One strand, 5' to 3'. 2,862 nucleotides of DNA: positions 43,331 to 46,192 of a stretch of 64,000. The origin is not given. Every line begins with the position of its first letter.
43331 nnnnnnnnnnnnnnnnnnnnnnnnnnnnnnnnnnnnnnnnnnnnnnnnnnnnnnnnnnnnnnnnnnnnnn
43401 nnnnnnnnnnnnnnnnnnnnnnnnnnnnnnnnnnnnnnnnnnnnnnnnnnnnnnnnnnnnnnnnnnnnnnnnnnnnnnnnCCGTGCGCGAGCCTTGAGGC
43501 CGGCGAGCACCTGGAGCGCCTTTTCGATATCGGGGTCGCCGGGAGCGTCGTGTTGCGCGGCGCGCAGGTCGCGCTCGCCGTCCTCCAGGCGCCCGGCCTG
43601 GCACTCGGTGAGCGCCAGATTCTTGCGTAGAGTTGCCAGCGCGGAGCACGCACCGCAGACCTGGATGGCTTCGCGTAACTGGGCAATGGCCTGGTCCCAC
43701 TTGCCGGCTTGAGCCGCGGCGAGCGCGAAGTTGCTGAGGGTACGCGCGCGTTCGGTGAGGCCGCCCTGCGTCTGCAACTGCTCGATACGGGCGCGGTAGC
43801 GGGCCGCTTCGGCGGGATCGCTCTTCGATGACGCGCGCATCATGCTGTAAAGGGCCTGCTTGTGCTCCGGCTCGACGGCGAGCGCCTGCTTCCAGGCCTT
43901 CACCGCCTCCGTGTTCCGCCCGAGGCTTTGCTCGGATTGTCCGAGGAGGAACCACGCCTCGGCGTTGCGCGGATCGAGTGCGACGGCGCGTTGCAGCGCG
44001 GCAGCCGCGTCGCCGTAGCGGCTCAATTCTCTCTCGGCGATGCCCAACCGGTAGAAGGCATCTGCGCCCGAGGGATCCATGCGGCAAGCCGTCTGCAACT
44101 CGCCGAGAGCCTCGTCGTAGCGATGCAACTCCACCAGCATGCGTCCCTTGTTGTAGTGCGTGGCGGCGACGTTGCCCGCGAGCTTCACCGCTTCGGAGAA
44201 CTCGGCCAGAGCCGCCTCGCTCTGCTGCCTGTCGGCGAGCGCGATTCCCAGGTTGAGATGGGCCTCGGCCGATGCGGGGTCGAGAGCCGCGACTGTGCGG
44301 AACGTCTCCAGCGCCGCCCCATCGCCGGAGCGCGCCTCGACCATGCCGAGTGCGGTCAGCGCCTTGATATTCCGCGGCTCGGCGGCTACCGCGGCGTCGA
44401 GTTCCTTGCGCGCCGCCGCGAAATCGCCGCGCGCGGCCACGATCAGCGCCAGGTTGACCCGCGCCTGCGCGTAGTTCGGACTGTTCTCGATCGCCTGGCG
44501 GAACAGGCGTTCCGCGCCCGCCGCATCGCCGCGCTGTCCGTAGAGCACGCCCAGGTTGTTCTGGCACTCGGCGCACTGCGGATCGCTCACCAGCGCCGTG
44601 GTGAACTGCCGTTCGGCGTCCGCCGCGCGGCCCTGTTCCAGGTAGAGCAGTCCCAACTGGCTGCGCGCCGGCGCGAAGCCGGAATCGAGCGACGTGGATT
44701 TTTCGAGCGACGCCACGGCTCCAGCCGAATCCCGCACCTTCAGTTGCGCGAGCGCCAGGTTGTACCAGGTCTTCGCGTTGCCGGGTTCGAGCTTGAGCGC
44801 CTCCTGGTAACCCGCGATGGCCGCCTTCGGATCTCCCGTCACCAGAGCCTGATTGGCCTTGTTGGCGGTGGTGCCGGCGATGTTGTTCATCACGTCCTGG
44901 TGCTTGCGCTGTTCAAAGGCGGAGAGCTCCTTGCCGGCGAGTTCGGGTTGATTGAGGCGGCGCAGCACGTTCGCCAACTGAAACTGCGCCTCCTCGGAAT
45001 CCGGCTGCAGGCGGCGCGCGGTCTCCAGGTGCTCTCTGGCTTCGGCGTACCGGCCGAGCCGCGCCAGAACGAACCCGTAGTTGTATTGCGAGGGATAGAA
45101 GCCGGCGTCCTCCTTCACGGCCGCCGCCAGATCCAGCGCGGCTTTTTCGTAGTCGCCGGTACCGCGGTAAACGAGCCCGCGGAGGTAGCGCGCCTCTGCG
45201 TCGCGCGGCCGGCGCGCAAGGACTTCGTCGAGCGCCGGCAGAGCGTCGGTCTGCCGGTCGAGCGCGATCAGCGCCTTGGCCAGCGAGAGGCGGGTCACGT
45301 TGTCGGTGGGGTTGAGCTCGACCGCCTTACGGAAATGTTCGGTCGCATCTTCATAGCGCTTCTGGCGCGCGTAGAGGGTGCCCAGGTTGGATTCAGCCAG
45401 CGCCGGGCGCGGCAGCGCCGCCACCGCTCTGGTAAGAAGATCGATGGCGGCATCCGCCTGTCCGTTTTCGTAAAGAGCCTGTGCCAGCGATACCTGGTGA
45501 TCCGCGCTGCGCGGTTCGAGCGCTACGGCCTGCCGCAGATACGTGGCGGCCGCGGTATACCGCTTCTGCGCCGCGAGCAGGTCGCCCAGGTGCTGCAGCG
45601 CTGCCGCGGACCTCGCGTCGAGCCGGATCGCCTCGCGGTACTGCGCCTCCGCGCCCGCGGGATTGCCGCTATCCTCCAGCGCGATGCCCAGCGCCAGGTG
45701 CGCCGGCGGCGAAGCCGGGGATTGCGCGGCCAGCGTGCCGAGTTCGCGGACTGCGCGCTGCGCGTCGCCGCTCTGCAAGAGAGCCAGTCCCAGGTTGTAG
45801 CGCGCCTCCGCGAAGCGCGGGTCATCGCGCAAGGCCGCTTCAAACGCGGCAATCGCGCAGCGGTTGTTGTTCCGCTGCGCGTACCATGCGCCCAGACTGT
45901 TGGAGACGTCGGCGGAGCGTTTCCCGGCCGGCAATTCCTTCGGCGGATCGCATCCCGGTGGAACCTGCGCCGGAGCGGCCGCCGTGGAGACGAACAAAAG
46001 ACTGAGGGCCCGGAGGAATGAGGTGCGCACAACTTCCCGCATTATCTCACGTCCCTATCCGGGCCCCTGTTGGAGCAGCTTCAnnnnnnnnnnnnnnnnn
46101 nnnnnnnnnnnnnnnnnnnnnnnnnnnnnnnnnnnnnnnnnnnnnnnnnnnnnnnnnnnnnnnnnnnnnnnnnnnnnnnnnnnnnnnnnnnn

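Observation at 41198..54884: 13.7-kb super-locus: seleno-peroxiredoxin, three-fold reiterated FG-GAP/ASPIC-UnbV theme, TonB-dependent receptor, giant TPR protein and two multiheme cytochromes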

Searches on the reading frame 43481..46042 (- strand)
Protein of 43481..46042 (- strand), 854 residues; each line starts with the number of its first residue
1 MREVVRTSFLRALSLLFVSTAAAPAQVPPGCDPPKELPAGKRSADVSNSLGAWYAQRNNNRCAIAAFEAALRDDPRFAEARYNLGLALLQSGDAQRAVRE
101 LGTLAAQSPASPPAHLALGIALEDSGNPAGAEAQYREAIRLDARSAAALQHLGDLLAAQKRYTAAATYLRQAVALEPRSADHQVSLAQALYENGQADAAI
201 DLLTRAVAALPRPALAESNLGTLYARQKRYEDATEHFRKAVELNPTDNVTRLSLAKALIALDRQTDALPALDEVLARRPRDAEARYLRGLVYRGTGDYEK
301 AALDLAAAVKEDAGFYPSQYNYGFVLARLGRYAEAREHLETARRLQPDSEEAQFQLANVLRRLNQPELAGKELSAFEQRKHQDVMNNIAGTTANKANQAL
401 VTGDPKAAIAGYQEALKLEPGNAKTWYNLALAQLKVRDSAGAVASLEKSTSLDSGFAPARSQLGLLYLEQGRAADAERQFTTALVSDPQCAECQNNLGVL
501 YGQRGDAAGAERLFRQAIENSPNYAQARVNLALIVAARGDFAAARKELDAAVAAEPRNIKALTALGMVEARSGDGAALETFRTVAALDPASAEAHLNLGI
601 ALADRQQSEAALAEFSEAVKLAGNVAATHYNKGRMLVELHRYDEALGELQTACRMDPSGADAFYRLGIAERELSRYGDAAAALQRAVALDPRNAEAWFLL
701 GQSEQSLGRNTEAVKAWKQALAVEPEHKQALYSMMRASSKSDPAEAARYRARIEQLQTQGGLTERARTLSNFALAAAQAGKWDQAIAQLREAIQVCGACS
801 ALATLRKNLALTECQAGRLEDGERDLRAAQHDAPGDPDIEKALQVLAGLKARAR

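Call 7: search_protein_families(library=pfam, proteins=[window:43481-46042:-], max_evalue=0.01)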
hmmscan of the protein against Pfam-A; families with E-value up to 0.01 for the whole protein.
window:43481-46042:- (854 aa): 32 families (the best 25 are shown)
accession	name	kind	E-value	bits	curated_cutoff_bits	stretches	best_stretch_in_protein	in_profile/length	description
PF13432.12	TPR_16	-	4.2e-81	267.2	32.7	12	463-524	3-64/65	Tetratricopeptide repeat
PF07719.23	TPR_2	-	2.4e-80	258.5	27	9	218-247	5-34/34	Tetratricopeptide repeat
PF13414.12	TPR_11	-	1.3e-73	242.8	26.8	8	54-92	4-42/42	TPR repeat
PF00515.34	TPR_1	-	2.1e-66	217.7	27.8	4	214-247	1-34/34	Tetratricopeptide repeat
PF13431.12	TPR_17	-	1.1e-64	209.8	24.4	3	412-443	2-33/34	Tetratricopeptide repeat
PF14559.12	TPR_19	-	6.8e-59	196.5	25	10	503-563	3-65/68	Tetratricopeptide repeat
PF13428.12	TPR_14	-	7.4e-55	178.1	23.5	7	320-358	5-43/44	Tetratricopeptide repeat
PF13181.12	TPR_8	-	2.6e-54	177.2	25.7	3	219-246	6-33/34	Tetratricopeptide repeat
PF13424.12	TPR_12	-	8.8e-45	151.2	30.1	7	319-369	6-64/77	Tetratricopeptide repeat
PF13371.12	TPR_9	-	1.9e-35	121.2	35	3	50-116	1-67/73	Tetratricopeptide repeat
PF23914.1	TPR_CcmH_CycH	-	5.4e-32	111.3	42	4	680-795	36-150/158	Cytochrome c-type biogenesis protein H TPR domain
PF12895.13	ANAPC3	-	3.2e-30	104.7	27.2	3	266-341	7-81/82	Anaphase-promoting complex, cyclosome, subunit 3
PF13374.12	TPR_10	-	2.1e-25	88.4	27.5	2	491-519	2-30/42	Tetratricopeptide repeat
PF13174.12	TPR_6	-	1.4e-23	82.3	26.3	0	661-691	1-31/33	Tetratricopeptide repeat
PF24575.1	TPR_Slam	-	1.4e-22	80.5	35.2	2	214-264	47-97/104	Surface lipoprotein assembly modifier, N-terminal TPR repeats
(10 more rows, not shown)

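Call 9: search_protein_families(library=ncbifam, proteins=[window:43481-46042:-], max_evalue=0.001)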
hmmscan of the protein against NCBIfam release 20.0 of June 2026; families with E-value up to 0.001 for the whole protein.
window:43481-46042:- (854 aa): 38 families (the best 25 are shown)
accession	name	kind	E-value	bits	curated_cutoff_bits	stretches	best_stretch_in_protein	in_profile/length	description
NF040959.1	MamA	equivalog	1.1e-77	260.1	200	6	576-724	55-203/204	magnetosome protein MamA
TIGR02917.1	PEP_TPR_lipo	equivalog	7e-76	255.8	312.2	3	54-574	32-548/899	XrtA/PEP-CTERM system TPR-repeat protein PrsT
TIGR02521.1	type_IV_pilW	equivalog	1.2e-60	205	154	6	523-685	29-194/234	type IV pilus biogenesis/stability protein PilW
NF033762.1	social_mot_Tgl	equivalog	2.4e-44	151.6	225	4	76-233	29-189/252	social motility TPR repeat lipoprotein Tgl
NF033920.0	C39_PA2778_fam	equivalog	3.7e-35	121.6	150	5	469-556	168-255/255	PA2778 family cysteine peptidase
NF033758.1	gliding_GltE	equivalog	7.8e-35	120.6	225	2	452-691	81-321/411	adventurous gliding motility TPR repeat lipoprotein GltE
TIGR02552.1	LcrH_SycD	equivalog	8e-34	116.3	104.8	5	649-738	7-96/136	SycD/LcrH family type III secretion system chaperone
NF008391.2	PRK11189.1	equivalog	5.9e-28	98.2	250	2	41-109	96-164/297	lipoprotein NlpI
NF047371.1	FlcA_CTERM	equivalog_domain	1.5e-24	86.4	300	2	149-268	402-527/646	periplasmic flagellar collar protein FlcA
TIGR00990.1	3a0801s09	subfamily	2.7e-24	85.8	757.25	2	577-728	350-501/615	mitochondrial import receptor subunit TOM70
NF008757.0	PRK11788.1-5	equivalog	4.8e-24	85.2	363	3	466-604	189-328/388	lipopolysaccharide assembly protein LapB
TIGR03939.1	PGA_TPR_OMP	equivalog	3.3e-23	81.8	366.65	2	224-361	96-233/800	poly-beta-1,6 N-acetyl-D-glucosamine export porin PgaA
TIGR02795.1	tol_pal_ybgF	equivalog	2.5e-22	79.7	90.1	1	66-140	27-104/119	tol-pal system protein YbgF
NF002725.1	PRK02603.1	equivalog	3.4e-22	79.3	143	1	492-551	73-132/173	photosystem I assembly protein Ycf3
NF052415.1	T3SS_chap_SctY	equivalog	3.6e-21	75.7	70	3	50-139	12-104/106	type III secretion apparatus assembly chaperone SctY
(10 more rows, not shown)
